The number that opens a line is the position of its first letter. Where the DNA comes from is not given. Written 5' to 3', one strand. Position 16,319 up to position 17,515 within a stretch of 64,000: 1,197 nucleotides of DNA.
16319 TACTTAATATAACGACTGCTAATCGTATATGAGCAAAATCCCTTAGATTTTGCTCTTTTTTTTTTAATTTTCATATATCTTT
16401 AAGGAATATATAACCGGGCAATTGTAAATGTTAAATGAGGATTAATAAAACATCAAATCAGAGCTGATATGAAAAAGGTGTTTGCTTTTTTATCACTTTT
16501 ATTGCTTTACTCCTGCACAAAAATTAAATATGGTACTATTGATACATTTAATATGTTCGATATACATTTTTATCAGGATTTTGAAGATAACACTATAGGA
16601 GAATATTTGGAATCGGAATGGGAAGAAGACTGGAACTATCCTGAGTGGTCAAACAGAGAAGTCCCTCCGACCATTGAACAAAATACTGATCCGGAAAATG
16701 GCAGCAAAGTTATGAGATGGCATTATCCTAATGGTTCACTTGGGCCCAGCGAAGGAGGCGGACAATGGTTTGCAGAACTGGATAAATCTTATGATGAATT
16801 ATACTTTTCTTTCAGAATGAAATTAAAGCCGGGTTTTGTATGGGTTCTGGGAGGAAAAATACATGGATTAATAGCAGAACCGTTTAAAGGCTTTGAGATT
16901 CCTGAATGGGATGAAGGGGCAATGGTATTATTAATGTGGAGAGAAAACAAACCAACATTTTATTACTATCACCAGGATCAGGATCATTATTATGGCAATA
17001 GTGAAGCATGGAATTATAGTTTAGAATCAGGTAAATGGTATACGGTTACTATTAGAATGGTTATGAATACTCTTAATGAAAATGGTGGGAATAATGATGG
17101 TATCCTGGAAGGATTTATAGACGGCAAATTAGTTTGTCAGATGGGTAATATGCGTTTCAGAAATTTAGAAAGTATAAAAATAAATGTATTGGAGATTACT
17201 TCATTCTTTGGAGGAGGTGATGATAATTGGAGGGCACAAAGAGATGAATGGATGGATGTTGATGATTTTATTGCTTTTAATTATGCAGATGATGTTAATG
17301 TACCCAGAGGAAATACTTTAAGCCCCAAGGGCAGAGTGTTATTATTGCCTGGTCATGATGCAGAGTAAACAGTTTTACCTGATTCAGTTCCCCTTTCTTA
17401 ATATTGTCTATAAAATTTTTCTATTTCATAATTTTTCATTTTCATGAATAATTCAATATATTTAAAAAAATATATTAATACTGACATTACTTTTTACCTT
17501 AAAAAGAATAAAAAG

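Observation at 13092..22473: Capsule locus carries three PL14-like domains routed to different destinations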

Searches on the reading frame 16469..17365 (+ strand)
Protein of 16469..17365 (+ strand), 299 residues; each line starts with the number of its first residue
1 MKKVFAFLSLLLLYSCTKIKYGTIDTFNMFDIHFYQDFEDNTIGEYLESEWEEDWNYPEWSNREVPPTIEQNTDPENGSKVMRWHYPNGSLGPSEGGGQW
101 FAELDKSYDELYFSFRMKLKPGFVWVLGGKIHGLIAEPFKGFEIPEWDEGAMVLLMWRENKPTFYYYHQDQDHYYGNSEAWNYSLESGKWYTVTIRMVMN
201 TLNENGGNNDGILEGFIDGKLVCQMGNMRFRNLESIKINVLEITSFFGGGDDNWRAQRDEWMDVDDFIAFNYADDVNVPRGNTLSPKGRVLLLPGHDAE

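Call 5: search_protein_families(library=pfam, proteins=[window:16469-17365:+], max_evalue=0.01)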
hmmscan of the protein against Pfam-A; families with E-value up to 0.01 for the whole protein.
window:16469-17365:+ (299 aa): 1 family
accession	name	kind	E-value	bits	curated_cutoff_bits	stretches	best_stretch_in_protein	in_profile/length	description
PF21294.4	Polysacc_lyase_14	-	7.8e-22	78.5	27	1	76-262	3-210/215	Polysaccharide lyase 14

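Call 9: find_homologous_proteins(query=window:16469-17365:+, max_evalue=0.001)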
Query window:16469-17365:+ (299 aa): 23 proteins with E <= 0.001 among 469 candidates.
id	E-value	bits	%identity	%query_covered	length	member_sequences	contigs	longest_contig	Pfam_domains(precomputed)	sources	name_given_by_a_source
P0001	9.3e-181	619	86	100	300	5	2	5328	PF21294.5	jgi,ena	jgi:hypothetical protein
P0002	3.4e-130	453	64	95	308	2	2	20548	PF21294.5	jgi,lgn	-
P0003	1.6e-121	424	59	98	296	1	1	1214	PF21294.5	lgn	-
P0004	3.0e-119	417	59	98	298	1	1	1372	PF21294.5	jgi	jgi:hypothetical protein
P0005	2.2e-118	414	59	98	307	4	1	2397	PF21294.5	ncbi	-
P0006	3.3e-118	413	60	98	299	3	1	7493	PF21294.5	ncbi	-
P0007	5.9e-115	402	60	95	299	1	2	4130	PF21294.5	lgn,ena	-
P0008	7.3e-101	356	61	83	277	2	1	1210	PF21294.5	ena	-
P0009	3.5e-83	298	48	97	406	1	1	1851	PF18962.8,PF21294.5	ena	-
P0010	9.7e-74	267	65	59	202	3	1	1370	PF21294.5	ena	-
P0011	3.4e-60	222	51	67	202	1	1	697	PF21294.5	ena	-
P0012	9.6e-58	214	40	94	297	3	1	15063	PF21294.5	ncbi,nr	ncbi:MAG: hypothetical protein JXB49_32730, partial [Bacteroidales bacterium]|nr:hypothetical protei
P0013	2.0e-41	161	33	94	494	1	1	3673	PF18962.8,PF21294.5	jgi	-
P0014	4.1e-40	157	39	79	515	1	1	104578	PF21294.5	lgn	-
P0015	2.0e-37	148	35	89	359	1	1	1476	PF21294.5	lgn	-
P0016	7.4e-37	146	35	99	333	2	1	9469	PF21294.5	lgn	-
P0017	3.3e-35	140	35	89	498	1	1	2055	PF21294.5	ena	-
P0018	4.9e-34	137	33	99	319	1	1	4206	PF21294.5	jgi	jgi:hypothetical protein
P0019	1.7e-33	135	34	79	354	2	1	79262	PF21294.5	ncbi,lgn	-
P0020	2.0e-27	115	33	89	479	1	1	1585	PF21294.5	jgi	-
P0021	2.1e-17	82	31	59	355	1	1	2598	PF21294.5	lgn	-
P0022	7.9e-14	70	29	62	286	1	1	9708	PF21294.5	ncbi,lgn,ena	-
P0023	3.8e-6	45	26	72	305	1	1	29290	PF21294.5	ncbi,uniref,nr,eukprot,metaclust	ncbi:hypothetical protein SARC_09400 [Sphaeroforma arctica JP610]|uniref:Polysaccharide lyase 14 dom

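Call 10: search_solved_structures(query=window:16469-17365:+, max_evalue=10, show_alignments=3)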
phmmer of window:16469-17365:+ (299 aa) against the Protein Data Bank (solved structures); distinct sequences matched with E-value up to 10: 4.
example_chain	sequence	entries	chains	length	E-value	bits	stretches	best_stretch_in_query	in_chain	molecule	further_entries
6kcw_A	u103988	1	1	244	2.4e-05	27.4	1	96-268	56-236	Alginate lyase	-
6kcv_B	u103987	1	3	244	0.0004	23.3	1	96-268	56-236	Alginate lyase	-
6kzk_A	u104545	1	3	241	0.00058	22.8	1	96-268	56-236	Alginate lyase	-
5gmt_A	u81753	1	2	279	0.28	14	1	175-261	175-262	Alginate lyase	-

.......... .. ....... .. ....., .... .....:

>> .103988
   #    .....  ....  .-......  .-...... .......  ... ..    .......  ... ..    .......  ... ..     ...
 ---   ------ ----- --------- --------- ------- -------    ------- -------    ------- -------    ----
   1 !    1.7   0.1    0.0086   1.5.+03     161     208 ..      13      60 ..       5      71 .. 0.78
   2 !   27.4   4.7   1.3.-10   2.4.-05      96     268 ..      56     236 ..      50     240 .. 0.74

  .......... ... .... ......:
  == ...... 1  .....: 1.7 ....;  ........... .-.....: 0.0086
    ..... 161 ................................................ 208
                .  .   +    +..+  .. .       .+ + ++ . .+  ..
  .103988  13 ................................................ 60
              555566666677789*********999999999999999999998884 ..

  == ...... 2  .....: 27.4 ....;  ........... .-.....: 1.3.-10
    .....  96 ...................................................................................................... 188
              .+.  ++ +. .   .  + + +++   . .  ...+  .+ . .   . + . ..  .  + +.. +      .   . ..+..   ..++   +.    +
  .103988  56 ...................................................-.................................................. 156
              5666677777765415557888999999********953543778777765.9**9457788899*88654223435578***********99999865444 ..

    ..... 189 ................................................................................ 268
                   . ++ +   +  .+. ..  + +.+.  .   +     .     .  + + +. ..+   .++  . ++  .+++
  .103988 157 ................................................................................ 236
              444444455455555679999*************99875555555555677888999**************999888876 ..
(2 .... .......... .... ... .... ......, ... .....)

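Call 19: find_related_loci(query=A2, collection=genome_contigs, flank=10000)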
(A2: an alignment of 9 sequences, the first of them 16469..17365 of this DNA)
Query A2 (299 aa) in genome_contigs; peptide patterns used: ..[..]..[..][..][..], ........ (x = any residue, [..] = any of these).
272 stretches matched a pattern; 12 encode a relative of the query (tblastn E <= 1e-3); 12 distinct loci.
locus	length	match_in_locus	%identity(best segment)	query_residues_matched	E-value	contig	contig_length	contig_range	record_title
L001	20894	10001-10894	61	1-294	1e-119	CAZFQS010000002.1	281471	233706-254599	MAG TPA_asm: uncultured Bacteroidales bacterium isolate binchicken_co100_434 genome assembly, contig: NODE_11_length_281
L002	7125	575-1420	56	14-294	7e-103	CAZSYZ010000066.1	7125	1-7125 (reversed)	MAG TPA_asm: uncultured archaeon isolate binchicken_co89_221 genome assembly, contig: NODE_22197_length_7125_cov_5.04639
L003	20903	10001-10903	48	1-294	5e-88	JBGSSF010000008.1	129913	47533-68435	MAG: Bacteroidales bacterium isolate JTS-AC376 k141_1646554, whole genome shotgun sequence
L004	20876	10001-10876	40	6-297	1e-64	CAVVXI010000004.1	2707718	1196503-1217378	MAG: uncultured Bacteroidales bacterium isolate MFD05442.bin.1.81 genome assembly, contig: contig_942, whole genome shot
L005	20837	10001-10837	42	29-294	5e-59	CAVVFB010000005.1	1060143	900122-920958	MAG: uncultured Bacteroidetes bacterium isolate MFD04716.bin.2.43 genome assembly, contig: contig_13320, whole genome sh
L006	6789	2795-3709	33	16-295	5e-46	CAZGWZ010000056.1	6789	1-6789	MAG TPA_asm: uncultured archaeon isolate binchicken_co129_219 genome assembly, contig: NODE_38114_length_6789_cov_5.1989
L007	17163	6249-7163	34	16-295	3e-44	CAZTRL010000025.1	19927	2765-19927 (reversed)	MAG TPA_asm: uncultured archaeon isolate binchicken_co151_62 genome assembly, contig: NODE_3785_length_19927_cov_7.50322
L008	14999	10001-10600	25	83-279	4e-16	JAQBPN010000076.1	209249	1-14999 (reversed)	MAG: Fibrobacteres bacterium isolate RYN_348 scaffold_2778867, whole genome shotgun sequence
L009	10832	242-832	24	86-279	6e-12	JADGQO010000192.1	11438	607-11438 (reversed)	MAG: Fibrobacteria bacterium isolate Chersky_265 k127_22257299, whole genome shotgun sequence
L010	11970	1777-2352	23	110-299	4e-11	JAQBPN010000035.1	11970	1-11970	MAG: Fibrobacteres bacterium isolate RYN_348 scaffold_60996, whole genome shotgun sequence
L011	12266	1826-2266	28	110-254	4e-10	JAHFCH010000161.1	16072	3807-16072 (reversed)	MAG: Fibrobacteres bacterium isolate nzgw217 NODE_2307_length_16073_cov_4.063628, whole genome shotgun sequence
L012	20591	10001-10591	21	86-279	5e-8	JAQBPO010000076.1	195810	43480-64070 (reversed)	MAG: Fibrobacteres bacterium isolate RYN_349 scaffold_1411566, whole genome shotgun sequence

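Call 27: search_protein_families(library=pfam, proteins=[L001:40-9219:+, L001:9329-9979:+, L001:10964-11995:-, L001:12392-17125:+, L003:8259-9833:+, L003:9959-12742:+, L003:12785-13687:+, L003:13706-14881:+, L003:14881-15912:-], max_evalue=0.0001)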
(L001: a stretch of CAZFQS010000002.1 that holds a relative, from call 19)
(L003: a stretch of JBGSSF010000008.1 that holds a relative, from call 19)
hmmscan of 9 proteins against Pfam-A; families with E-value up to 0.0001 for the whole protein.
L001:40-9219:+ (3060 aa): 5 families
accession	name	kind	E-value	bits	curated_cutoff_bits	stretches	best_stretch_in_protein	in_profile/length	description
PF13229.12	Beta_helix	-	3.8e-49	166.8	25.9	7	2198-2355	3-157/158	Right handed beta helix region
PF05048.19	NosD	-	9.8e-18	64.8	23.6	3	2194-2316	37-154/212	Periplasmic copper-binding protein (NosD)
PF18962.6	Por_Secre_tail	-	3.3e-06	27.7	27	1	2987-3053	2-69/75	Secretion system C-terminal sorting domain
PF17161.10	DUF5123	-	1.5e-05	26.5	35.1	0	860-966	5-104/113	Domain of unknown function (DUF5123)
PF00028.23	Cadherin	-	2.8e-05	24.9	28.8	0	2881-2966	4-91/93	Cadherin domain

L001:9329-9979:+ (217 aa): 1 family
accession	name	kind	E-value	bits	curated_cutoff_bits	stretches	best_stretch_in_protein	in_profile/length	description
PF08241.18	Methyltransf_11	-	1.2e-06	29.5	21.2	1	76-129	40-90/95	Methyltransferase domain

L001:10964-11995:- (343 aa): 0 families

L001:12392-17125:+ (1578 aa): 9 families
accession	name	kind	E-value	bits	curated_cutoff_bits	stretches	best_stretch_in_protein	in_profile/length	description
PF00041.27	fn3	-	2.1e-52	175.7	25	6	779-864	2-83/84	Fibronectin type III domain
PF24489.1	Ig_J_second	-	2.1e-16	60.3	27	0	830-860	56-88/105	Tip attachment protein J second Ig-like domain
PF16656.11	Pur_ac_phosph_N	-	3.4e-14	53.6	30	0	790-866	26-93/93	Purple acid Phosphatase, N-terminal domain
PF13229.12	Beta_helix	-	5.9e-13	49.2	25.9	2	233-385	11-156/158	Right handed beta helix region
PF25059.1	FN3_DSCAM-DSCAML_C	-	6.2e-13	49.4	39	0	606-666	12-71/89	DSCAM/DSCAML C-terminal Fn3-like domain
PF13385.13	Laminin_G_3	-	3.2e-12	47.3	27.6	1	1322-1474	14-150/151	Concanavalin A-like lectin/glucanases superfamily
PF18962.6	Por_Secre_tail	-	3.6e-10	40.4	27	1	1497-1577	1-75/75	Secretion system C-terminal sorting domain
PF25788.1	Ig_Rha78A_N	-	7.5e-10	39.5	27.4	0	733-772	62-102/105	Rha78A-like, N-terminal immunoglobulin domain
PF16655.11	PhoD_N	-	8.3e-06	26.7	30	0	835-851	64-80/90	PhoD-like phosphatase, N-terminal domain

L003:8259-9833:+ (525 aa): 0 families

L003:9959-12742:+ (928 aa): 4 families
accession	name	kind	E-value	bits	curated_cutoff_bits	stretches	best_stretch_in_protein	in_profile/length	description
PF21294.4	Polysacc_lyase_14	-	2.1e-26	93.4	27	1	97-287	5-214/215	Polysaccharide lyase 14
PF13385.13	Laminin_G_3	-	2.7e-15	57.3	27.6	1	671-825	13-151/151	Concanavalin A-like lectin/glucanases superfamily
PF00041.27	fn3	-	9.7e-13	48.6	25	1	508-589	2-79/84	Fibronectin type III domain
PF18962.6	Por_Secre_tail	-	1.2e-12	48.4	27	1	847-927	1-75/75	Secretion system C-terminal sorting domain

L003:12785-13687:+ (301 aa): 2 families
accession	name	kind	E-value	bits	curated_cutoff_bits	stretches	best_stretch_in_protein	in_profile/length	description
PF00535.33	Glycos_transf_2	-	1.8e-15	57.7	23.3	1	7-139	2-128/168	Glycosyl transferase family 2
PF13641.12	Glyco_tranf_2_3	-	5.7e-06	27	27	1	5-228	3-213/230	Glycosyltransferase like family 2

L003:13706-14881:+ (392 aa): 5 families
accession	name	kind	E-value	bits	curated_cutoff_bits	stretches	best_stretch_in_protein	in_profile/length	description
PF00534.26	Glycos_transf_1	-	2.9e-32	112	26.4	1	207-363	9-170/172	Glycosyl transferases group 1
PF13692.12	Glyco_trans_1_4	-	2.1e-23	83.6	27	1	214-350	2-138/142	Glycosyl transferases group 1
PF20706.3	GT4-conflict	-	1.2e-14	54.5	26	1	207-381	191-385/385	Family 4 Glycosyltransferase in conflict systems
PF13439.12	Glyco_transf_4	-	1.5e-09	38.6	28.5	1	96-199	54-168/170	Glycosyltransferase Family 4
PF13524.12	Glyco_trans_1_2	-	6.5e-08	33.1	25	1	235-380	6-141/144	Glycosyl transferase-like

L003:14881-15912:- (343 aa): 4 families
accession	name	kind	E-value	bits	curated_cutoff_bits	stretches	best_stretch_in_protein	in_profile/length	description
PF00535.33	Glycos_transf_2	-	3e-22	79.8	23.3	1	5-134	1-127/168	Glycosyl transferase family 2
PF13641.12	Glyco_tranf_2_3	-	2.2e-09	38.1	27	1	4-225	3-214/230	Glycosyltransferase like family 2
PF10111.15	Glyco_tranf_2_2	-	4.8e-07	30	27.3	1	5-112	1-108/276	Glycosyltransferase like family 2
PF13632.12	Glyco_trans_2_3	-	8.5e-06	26.2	27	1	89-214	2-115/198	Glycosyl transferase family group 2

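Call 30: search_protein_families(library=pfam, proteins=[L004:599-4453:+, L004:4578-6089:-, L004:6669-9527:+, L004:9923-12736:+, L005:8635-9639:+, L005:9902-12997:+, L005:13305-14387:+, L005:14381-16186:+], max_evalue=0.001)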
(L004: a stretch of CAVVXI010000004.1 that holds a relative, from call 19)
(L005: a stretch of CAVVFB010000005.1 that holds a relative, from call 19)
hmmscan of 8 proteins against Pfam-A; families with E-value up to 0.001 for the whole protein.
L004:599-4453:+ (1285 aa): 6 families
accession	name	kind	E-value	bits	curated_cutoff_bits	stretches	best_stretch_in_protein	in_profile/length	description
PF00028.23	Cadherin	-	8.5e-24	84.2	28.8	2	771-856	4-91/93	Cadherin domain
PF13229.12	Beta_helix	-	2.9e-12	46.9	25.9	2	416-574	8-156/158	Right handed beta helix region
PF05048.19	NosD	-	1.5e-10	41.3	23.6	2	946-1072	69-190/212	Periplasmic copper-binding protein (NosD)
PF18962.6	Por_Secre_tail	-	1.4e-09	38.5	27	1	1195-1282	1-74/75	Secretion system C-terminal sorting domain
PF23592.1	Cadherin_CELSR2_9th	-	1.6e-09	38.2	36.8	1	774-841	21-87/100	CELSR2-like, ninth cadherin domain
PF17803.7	Cadherin_4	-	2.5e-05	25.1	25.1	0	653-708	9-65/71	Bacterial cadherin-like domain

L004:4578-6089:- (503 aa): 0 families

L004:6669-9527:+ (953 aa): 7 families
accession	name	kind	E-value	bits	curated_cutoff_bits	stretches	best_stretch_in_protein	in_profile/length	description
PF21294.4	Polysacc_lyase_14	-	8.3e-27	94.7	27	1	119-274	40-208/215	Polysaccharide lyase 14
PF00041.27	fn3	-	1.4e-17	64.1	25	2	407-490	2-81/84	Fibronectin type III domain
PF13385.13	Laminin_G_3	-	4.9e-17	62.9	27.6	1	698-850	14-151/151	Concanavalin A-like lectin/glucanases superfamily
PF18962.6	Por_Secre_tail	-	5.3e-16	59.1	27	1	872-952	1-75/75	Secretion system C-terminal sorting domain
PF16656.11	Pur_ac_phosph_N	-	1.1e-05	26.3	30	0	411-482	6-84/93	Purple acid Phosphatase, N-terminal domain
PF25059.1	FN3_DSCAM-DSCAML_C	-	0.00021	22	39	0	552-612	13-72/89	DSCAM/DSCAML C-terminal Fn3-like domain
PF24489.1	Ig_J_second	-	0.00027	21.4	27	0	453-487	53-87/105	Tip attachment protein J second Ig-like domain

L004:9923-12736:+ (938 aa): 7 families
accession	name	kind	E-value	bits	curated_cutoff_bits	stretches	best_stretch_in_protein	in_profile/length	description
PF21294.4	Polysacc_lyase_14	-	1.1e-26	94.3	27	1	125-280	40-208/215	Polysaccharide lyase 14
PF00041.27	fn3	-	2.2e-16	60.3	25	2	412-493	2-79/84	Fibronectin type III domain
PF18962.6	Por_Secre_tail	-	4.3e-16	59.4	27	1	857-937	1-75/75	Secretion system C-terminal sorting domain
PF13385.13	Laminin_G_3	-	7.7e-16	59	27.6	1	683-835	14-151/151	Concanavalin A-like lectin/glucanases superfamily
PF16656.11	Pur_ac_phosph_N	-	7.1e-06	26.9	30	0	353-405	40-93/93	Purple acid Phosphatase, N-terminal domain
PF24489.1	Ig_J_second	-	0.00017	22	27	0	458-492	53-87/105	Tip attachment protein J second Ig-like domain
PF25059.1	FN3_DSCAM-DSCAML_C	-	0.00025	21.8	39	0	537-597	13-72/89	DSCAM/DSCAML C-terminal Fn3-like domain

L005:8635-9639:+ (335 aa): 3 families
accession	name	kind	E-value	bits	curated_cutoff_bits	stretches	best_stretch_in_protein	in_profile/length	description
PF00535.33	Glycos_transf_2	-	2.6e-24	86.5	23.3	1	6-136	1-128/168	Glycosyl transferase family 2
PF13641.12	Glyco_tranf_2_3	-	2.7e-14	54.2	27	1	5-224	3-215/230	Glycosyltransferase like family 2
PF10111.15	Glyco_tranf_2_2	-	9.8e-07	29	27.3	1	6-108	1-103/276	Glycosyltransferase like family 2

L005:9902-12997:+ (1032 aa): 6 families
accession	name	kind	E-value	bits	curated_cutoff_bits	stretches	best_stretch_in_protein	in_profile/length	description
PF21294.4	Polysacc_lyase_14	-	1.9e-28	100.1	27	1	79-284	5-214/215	Polysaccharide lyase 14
PF00041.27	fn3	-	5e-26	91.2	25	3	421-489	2-72/84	Fibronectin type III domain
PF13385.13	Laminin_G_3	-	4.2e-12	46.9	27.6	1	736-886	13-150/151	Concanavalin A-like lectin/glucanases superfamily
PF18962.6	Por_Secre_tail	-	2.6e-08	34.5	27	1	949-1030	1-75/75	Secretion system C-terminal sorting domain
PF25059.1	FN3_DSCAM-DSCAML_C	-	4.6e-05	24.1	39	0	463-506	42-82/89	DSCAM/DSCAML C-terminal Fn3-like domain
PF21470.2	BppU-like_C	-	0.0008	19.9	27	0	533-573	18-58/59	Minor structural protein 5-like, C-terminal domain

L005:13305-14387:+ (361 aa): 3 families
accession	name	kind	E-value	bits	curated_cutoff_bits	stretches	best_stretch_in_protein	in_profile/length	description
PF13290.12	CHB_HEX_C_1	-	2.8e-14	53.2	22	1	175-238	2-65/67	Chitobiase/beta-hexosaminidase C-terminal domain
PF13287.12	Fn3_assoc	-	4e-13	49.7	23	1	185-243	1-59/59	Fn3 associated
PF00932.25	LTD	-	7.9e-10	39.5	34.3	1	19-126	5-108/109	Lamin Tail Domain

L005:14381-16186:+ (602 aa): 3 families
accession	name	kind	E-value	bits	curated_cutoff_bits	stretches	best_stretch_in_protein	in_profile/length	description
PF08757.17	CotH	-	4.6e-40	138.5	23.8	1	1-268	37-321/322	CotH kinase protein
PF00932.25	LTD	-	1.1e-22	81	34.3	2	516-590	7-70/109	Lamin Tail Domain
PF18998.6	Flg_new_2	-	3.7e-05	24.1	23.6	1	318-360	25-71/73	Divergent InlB B-repeat domain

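Call 32: find_encoding_contigs(protein=P0001, flank=10000, max_places=4)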
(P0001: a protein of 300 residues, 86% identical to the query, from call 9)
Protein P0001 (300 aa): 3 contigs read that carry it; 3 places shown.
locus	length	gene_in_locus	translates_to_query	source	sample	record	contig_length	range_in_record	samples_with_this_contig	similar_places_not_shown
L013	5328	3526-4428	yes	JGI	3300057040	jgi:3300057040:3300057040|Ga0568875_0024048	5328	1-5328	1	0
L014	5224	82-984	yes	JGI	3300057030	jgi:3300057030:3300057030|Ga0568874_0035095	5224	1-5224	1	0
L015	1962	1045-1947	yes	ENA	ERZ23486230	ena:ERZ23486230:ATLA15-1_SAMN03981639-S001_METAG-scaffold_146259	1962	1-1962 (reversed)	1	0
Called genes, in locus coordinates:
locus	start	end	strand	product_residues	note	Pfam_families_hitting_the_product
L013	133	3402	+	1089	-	PF21294:Polysacc_lyase_14, PF17803:Cadherin_4 (faint), PF16841:CBM60, PF00028:Cadherin, PF23592:Cadherin_CELSR2_9th (weak), PF05048:NosD, PF18962:Por_Secre_tail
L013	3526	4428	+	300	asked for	PF21294:Polysacc_lyase_14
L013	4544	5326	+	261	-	?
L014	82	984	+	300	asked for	PF21294:Polysacc_lyase_14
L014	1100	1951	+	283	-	PF13489:Methyltransf_23, PF08242:Methyltransf_12 (weak)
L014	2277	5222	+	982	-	?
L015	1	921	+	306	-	?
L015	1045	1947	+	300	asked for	PF21294:Polysacc_lyase_14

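Call 33: find_encoding_contigs(protein=P0002, flank=10000, max_places=4)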
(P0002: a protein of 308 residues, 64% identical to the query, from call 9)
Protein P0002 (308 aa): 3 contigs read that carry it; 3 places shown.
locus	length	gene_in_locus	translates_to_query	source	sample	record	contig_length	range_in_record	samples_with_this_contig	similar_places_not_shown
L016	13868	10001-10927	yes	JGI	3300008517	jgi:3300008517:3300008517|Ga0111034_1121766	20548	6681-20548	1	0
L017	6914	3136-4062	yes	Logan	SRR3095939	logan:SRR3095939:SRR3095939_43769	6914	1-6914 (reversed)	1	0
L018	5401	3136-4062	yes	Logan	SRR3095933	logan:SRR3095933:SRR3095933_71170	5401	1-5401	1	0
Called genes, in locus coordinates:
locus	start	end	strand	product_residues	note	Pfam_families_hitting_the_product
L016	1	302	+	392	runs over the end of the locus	-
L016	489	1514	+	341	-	PF04007:DUF354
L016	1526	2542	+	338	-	PF01408:GFO_IDH_MocA, PF02894:GFO_IDH_MocA_C, PF22725:GFO_IDH_MocA_C3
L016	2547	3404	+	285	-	-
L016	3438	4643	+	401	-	PF02558:ApbA (faint), PF02737:3HCDH_N (faint), PF03446:NAD_binding_2, PF03721:UDPG_MGDP_dh_N, PF00984:UDPG_MGDP_dh, PF03720:UDPG_MGDP_dh_C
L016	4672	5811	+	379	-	PF02350:Epimerase_2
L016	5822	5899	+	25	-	-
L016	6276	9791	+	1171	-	PF21294:Polysacc_lyase_14, PF16841:CBM60, PF00028:Cadherin, PF23592:Cadherin_CELSR2_9th (weak), PF00028:Cadherin, PF05048:NosD (weak), PF18962:Por_Secre_tail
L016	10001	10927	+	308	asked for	PF21294:Polysacc_lyase_14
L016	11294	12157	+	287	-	PF05219:DREV (faint), PF13489:Methyltransf_23, PF13847:Methyltransf_31, PF08241:Methyltransf_11, PF08242:Methyltransf_12, PF13649:Methyltransf_25 (weak)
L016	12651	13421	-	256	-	PF05050:Methyltransf_21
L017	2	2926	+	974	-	?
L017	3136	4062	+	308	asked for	PF21294:Polysacc_lyase_14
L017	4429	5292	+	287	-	PF05219:DREV (faint), PF13489:Methyltransf_23, PF13847:Methyltransf_31, PF08241:Methyltransf_11, PF08242:Methyltransf_12, PF13649:Methyltransf_25 (weak)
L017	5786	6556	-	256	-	PF05050:Methyltransf_21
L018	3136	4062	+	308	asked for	PF21294:Polysacc_lyase_14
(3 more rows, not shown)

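Call 35: predict_structure(alignment_id=A1)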
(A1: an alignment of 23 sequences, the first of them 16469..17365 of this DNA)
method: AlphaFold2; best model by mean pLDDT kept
length: 299 residues; sequences in the alignment: 23
mean_pLDDT: 89.0   pTM: 0.86
mean pLDDT of the five models: 89.0, 89.0, 87.8, 85.6, 83.0
residues with pLDDT >= 90: 221; 70-90: 47; 50-70: 14; < 50: 17
segments of 3 or more residues with pLDDT < 50: 13-25, 297-299
pLDDT, mean of each block of 10 residues (from residue 1): 53 43 58 95 95 90 90 88 96 92 96 97 91 95 91 93 95 91 96 98 97 98 98 98 89 91 97 91 94 70
secondary structure, 60 per line:
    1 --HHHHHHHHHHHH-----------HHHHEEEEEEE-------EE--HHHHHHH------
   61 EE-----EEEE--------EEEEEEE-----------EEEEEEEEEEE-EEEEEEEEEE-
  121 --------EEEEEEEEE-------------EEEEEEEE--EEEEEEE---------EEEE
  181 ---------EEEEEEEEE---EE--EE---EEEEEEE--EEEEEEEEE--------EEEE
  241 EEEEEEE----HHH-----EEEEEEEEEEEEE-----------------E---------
elements in order: H3-14 H26-29 E30-36 H48-54 E68-71 E80-86 E98-108 E110-119 E129-137 E151-158 E161-167 E177-180 E190-198 E211-217 E220-228 E237-247 E260-272
